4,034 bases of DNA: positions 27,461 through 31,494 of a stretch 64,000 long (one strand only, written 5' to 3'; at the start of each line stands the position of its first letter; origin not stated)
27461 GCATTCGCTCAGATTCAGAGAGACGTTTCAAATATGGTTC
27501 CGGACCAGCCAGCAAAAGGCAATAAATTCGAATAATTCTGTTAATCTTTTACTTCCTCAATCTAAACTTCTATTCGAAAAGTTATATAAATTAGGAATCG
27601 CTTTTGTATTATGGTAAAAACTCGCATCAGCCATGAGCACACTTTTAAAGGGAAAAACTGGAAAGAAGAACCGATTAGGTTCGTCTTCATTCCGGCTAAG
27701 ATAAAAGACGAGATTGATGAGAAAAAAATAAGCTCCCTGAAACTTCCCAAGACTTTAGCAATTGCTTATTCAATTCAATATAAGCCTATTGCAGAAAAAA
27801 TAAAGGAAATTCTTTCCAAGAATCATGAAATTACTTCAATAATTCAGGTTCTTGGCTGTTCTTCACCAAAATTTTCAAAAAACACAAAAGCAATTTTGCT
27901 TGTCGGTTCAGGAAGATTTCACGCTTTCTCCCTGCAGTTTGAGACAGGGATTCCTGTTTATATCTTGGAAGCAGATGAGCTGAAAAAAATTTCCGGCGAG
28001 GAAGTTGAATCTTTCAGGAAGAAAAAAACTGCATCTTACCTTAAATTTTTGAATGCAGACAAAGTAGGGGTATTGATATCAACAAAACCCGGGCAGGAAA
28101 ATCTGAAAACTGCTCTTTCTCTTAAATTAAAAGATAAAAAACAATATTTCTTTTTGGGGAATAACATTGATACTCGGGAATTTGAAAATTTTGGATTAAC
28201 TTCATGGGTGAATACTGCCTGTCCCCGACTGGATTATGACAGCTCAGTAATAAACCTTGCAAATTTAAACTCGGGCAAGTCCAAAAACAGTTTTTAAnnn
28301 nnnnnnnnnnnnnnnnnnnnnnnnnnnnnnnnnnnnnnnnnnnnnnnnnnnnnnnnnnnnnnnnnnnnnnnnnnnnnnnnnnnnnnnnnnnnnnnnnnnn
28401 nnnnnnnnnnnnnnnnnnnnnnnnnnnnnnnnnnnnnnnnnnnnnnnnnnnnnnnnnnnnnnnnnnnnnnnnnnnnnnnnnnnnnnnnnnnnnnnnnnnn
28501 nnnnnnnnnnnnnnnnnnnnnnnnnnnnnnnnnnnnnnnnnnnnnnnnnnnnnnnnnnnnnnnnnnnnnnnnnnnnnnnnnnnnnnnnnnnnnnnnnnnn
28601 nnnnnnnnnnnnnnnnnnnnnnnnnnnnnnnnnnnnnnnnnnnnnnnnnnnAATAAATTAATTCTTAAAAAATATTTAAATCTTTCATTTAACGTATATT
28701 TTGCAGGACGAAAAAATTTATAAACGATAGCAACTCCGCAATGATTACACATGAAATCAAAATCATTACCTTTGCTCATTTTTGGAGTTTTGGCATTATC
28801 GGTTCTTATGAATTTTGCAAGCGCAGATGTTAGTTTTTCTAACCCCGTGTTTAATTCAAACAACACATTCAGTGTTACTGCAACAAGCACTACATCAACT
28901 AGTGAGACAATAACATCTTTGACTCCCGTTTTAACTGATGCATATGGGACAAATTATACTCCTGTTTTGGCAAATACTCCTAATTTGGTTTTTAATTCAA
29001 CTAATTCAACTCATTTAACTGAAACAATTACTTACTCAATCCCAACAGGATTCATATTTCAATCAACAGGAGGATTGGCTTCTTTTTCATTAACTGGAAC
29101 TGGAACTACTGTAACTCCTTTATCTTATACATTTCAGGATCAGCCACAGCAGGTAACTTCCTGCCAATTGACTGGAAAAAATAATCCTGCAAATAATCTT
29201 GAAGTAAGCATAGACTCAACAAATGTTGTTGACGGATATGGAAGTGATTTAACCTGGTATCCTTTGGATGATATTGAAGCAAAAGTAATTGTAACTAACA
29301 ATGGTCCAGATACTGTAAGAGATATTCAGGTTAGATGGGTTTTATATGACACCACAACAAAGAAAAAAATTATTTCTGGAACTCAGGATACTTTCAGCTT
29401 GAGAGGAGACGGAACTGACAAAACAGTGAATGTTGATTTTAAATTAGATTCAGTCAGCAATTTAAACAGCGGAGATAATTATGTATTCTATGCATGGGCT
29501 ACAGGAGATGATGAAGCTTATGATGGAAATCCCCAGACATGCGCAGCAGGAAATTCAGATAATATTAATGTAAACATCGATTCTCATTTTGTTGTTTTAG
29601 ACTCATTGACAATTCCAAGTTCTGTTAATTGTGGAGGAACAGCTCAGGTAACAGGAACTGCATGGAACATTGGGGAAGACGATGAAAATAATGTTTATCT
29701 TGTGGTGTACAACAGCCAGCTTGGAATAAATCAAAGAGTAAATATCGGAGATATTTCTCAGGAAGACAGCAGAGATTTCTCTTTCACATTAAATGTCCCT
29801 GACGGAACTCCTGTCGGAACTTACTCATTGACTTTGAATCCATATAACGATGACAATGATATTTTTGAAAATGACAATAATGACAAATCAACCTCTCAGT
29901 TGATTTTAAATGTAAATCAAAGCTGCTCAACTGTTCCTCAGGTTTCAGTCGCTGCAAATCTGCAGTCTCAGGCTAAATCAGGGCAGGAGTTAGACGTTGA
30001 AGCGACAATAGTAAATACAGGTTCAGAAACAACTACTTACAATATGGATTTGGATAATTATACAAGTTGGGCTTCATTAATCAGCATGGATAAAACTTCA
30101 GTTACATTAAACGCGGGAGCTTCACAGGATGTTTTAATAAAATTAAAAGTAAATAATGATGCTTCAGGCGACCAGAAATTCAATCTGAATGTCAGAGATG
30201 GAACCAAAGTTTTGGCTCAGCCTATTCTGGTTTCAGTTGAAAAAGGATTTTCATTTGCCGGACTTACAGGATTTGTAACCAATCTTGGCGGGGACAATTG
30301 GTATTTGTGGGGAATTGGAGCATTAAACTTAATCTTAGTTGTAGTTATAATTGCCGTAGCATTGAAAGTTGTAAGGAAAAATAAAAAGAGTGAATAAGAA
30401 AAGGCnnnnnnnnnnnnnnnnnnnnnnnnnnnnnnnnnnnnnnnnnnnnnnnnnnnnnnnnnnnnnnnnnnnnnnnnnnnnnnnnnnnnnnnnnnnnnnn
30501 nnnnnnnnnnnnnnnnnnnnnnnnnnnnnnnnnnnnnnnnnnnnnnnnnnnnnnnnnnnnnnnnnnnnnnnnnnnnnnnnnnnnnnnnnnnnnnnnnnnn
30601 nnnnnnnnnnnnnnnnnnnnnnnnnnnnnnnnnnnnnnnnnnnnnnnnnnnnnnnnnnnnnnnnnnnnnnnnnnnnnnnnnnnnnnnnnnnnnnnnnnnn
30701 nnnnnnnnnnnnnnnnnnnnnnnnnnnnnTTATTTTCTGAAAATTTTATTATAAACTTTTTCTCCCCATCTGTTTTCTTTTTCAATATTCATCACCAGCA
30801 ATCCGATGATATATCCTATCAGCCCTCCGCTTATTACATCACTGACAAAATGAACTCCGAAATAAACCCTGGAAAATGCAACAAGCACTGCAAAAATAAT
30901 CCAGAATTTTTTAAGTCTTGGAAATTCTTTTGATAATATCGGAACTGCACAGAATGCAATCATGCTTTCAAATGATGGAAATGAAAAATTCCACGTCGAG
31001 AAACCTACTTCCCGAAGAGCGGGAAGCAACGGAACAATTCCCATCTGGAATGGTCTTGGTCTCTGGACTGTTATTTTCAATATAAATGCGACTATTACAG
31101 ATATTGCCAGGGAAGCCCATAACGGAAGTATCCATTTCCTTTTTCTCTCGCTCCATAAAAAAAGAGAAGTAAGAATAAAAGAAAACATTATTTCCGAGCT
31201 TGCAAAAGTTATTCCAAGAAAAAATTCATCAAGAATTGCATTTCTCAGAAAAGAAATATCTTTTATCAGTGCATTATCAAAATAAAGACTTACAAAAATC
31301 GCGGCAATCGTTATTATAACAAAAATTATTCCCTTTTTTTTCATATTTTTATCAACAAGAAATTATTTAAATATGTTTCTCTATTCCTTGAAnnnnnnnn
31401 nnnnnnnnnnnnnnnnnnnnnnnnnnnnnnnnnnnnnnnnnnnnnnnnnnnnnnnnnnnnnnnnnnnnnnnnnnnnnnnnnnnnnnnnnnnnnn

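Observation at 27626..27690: Repeat family 2 forms the start of a truncated Dph2-like gene and the 5' UTR/SD of secE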

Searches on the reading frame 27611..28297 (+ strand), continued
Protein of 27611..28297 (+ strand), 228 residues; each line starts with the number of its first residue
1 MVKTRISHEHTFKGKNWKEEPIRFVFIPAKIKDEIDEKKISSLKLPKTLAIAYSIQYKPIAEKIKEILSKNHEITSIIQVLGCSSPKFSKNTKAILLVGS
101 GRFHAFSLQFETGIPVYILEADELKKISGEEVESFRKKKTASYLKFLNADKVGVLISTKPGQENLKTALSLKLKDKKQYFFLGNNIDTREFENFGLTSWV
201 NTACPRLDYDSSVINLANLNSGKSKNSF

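Call 37: find_encoding_contigs(protein=P0002, flank=3000, max_places=2)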
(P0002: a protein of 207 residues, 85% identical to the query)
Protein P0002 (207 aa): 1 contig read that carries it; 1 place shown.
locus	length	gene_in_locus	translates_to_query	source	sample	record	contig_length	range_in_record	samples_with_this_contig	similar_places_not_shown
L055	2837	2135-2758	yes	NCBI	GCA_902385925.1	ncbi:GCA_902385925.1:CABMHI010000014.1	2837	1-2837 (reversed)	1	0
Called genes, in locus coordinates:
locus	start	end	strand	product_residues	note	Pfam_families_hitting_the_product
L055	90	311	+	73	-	PF01780:Ribosomal_L37ae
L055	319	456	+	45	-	-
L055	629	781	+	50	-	PF01920:Prefoldin_2 (weak)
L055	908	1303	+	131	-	PF04472:SepF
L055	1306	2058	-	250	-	-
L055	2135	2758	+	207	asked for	PF01866:Diphthamide_syn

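Call 44: search_solved_structures(query=P0002, max_evalue=0.001, show_alignments=1)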
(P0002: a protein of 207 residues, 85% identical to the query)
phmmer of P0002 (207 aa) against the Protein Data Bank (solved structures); distinct sequences matched with E-value up to 0.001: 3.
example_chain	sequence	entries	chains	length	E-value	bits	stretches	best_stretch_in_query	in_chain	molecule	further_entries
3lzc_A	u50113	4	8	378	6.3e-12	49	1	3-190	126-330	Dph2 | 2-(3-amino-3-carboxypropyl)histidine synthase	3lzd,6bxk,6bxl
6q2d_A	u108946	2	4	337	1.7e-11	47.5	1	16-193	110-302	2-(3-amino-3-carboxypropyl)histidine synthase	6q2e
6bxm_A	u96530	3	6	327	1.6e-09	41.1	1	56-190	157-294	Diphthamide biosynthesis enzyme Dph2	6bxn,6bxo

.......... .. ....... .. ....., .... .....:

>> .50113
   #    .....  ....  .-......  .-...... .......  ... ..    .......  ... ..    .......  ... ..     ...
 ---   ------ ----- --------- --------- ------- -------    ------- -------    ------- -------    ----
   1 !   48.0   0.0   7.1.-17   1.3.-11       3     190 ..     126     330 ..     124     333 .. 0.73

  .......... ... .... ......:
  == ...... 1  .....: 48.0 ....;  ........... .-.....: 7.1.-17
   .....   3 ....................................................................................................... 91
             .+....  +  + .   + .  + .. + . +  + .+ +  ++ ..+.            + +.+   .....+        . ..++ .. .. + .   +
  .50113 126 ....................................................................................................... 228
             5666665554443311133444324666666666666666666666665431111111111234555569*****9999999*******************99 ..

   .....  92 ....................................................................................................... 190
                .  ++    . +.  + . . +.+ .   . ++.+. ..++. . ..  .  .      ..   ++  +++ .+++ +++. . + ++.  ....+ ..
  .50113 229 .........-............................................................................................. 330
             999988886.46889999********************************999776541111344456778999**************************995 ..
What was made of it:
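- On Dph2 (PF01866), canonical three-domain archaeal enzyme: The short-family homologue P0002 (85% identical to the window protein) aligns to 3lzc residues 126-330 of 378 (call 44).
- Checked: It aligns to residues 126-330 of the 378-residue P. horikoshii Dph2 chain 3lzc_A (call 44).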

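Call 67: list_cluster_members(proteins=[P0001, P0010, P0002])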
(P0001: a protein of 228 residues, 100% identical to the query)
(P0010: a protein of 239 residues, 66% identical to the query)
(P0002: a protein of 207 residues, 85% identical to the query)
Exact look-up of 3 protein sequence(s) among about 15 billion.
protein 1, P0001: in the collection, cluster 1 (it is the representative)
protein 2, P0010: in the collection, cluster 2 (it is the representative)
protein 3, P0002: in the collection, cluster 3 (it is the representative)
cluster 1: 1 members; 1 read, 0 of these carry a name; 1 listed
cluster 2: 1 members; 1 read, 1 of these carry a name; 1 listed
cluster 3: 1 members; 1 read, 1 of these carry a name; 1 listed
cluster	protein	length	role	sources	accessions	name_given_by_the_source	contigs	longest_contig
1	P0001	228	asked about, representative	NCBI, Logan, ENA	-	-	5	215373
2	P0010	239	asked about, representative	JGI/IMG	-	2-(3-amino-3-carboxypropyl)histidine synthase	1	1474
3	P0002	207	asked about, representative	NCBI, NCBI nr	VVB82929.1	2-(3-amino-3-carboxypropyl)histidine synthase [uncultured archaeon]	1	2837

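Call 68: find_encoding_contigs(protein=P0001, flank=200, max_places=5)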
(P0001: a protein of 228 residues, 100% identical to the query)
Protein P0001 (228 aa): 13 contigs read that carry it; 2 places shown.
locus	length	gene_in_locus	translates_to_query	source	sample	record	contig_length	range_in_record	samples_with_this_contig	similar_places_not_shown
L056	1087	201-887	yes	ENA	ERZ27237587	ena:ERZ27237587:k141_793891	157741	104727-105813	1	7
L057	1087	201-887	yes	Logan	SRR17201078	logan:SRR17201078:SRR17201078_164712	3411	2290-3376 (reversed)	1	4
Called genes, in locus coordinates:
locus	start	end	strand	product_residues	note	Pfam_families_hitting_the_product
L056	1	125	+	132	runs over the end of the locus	PF04472:SepF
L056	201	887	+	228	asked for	PF01866:Diphthamide_syn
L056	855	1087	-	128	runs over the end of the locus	-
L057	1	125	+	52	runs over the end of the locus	?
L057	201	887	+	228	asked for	PF01866:Diphthamide_syn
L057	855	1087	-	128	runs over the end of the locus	-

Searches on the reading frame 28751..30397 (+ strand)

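Call 55: search_protein_families(library=pfam, proteins=[window:28751-30397:+], max_evalue=0.001)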
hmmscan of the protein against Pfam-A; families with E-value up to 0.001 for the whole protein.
window:28751-30397:+ (548 aa): 1 family
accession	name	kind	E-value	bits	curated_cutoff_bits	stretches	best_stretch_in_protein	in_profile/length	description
PF10633.15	NPCBM_assoc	-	3.8e-06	27.4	24.4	0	409-482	2-76/78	NPCBM-associated, NEW3 domain of alpha-galactosidase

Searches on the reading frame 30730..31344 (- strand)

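Call 55: search_protein_families(library=pfam, proteins=[window:30730-31344:-], max_evalue=0.001)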
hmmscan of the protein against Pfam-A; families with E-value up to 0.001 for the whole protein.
window:30730-31344:- (204 aa): 2 families
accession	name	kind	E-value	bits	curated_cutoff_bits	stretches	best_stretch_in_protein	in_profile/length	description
PF01569.27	PAP2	-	1.1e-23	83.8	27.2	1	72-192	2-129/130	PAP2 superfamily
PF14378.12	PAP2_3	-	1.5e-06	28.6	27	1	40-180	29-187/190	PAP2 superfamily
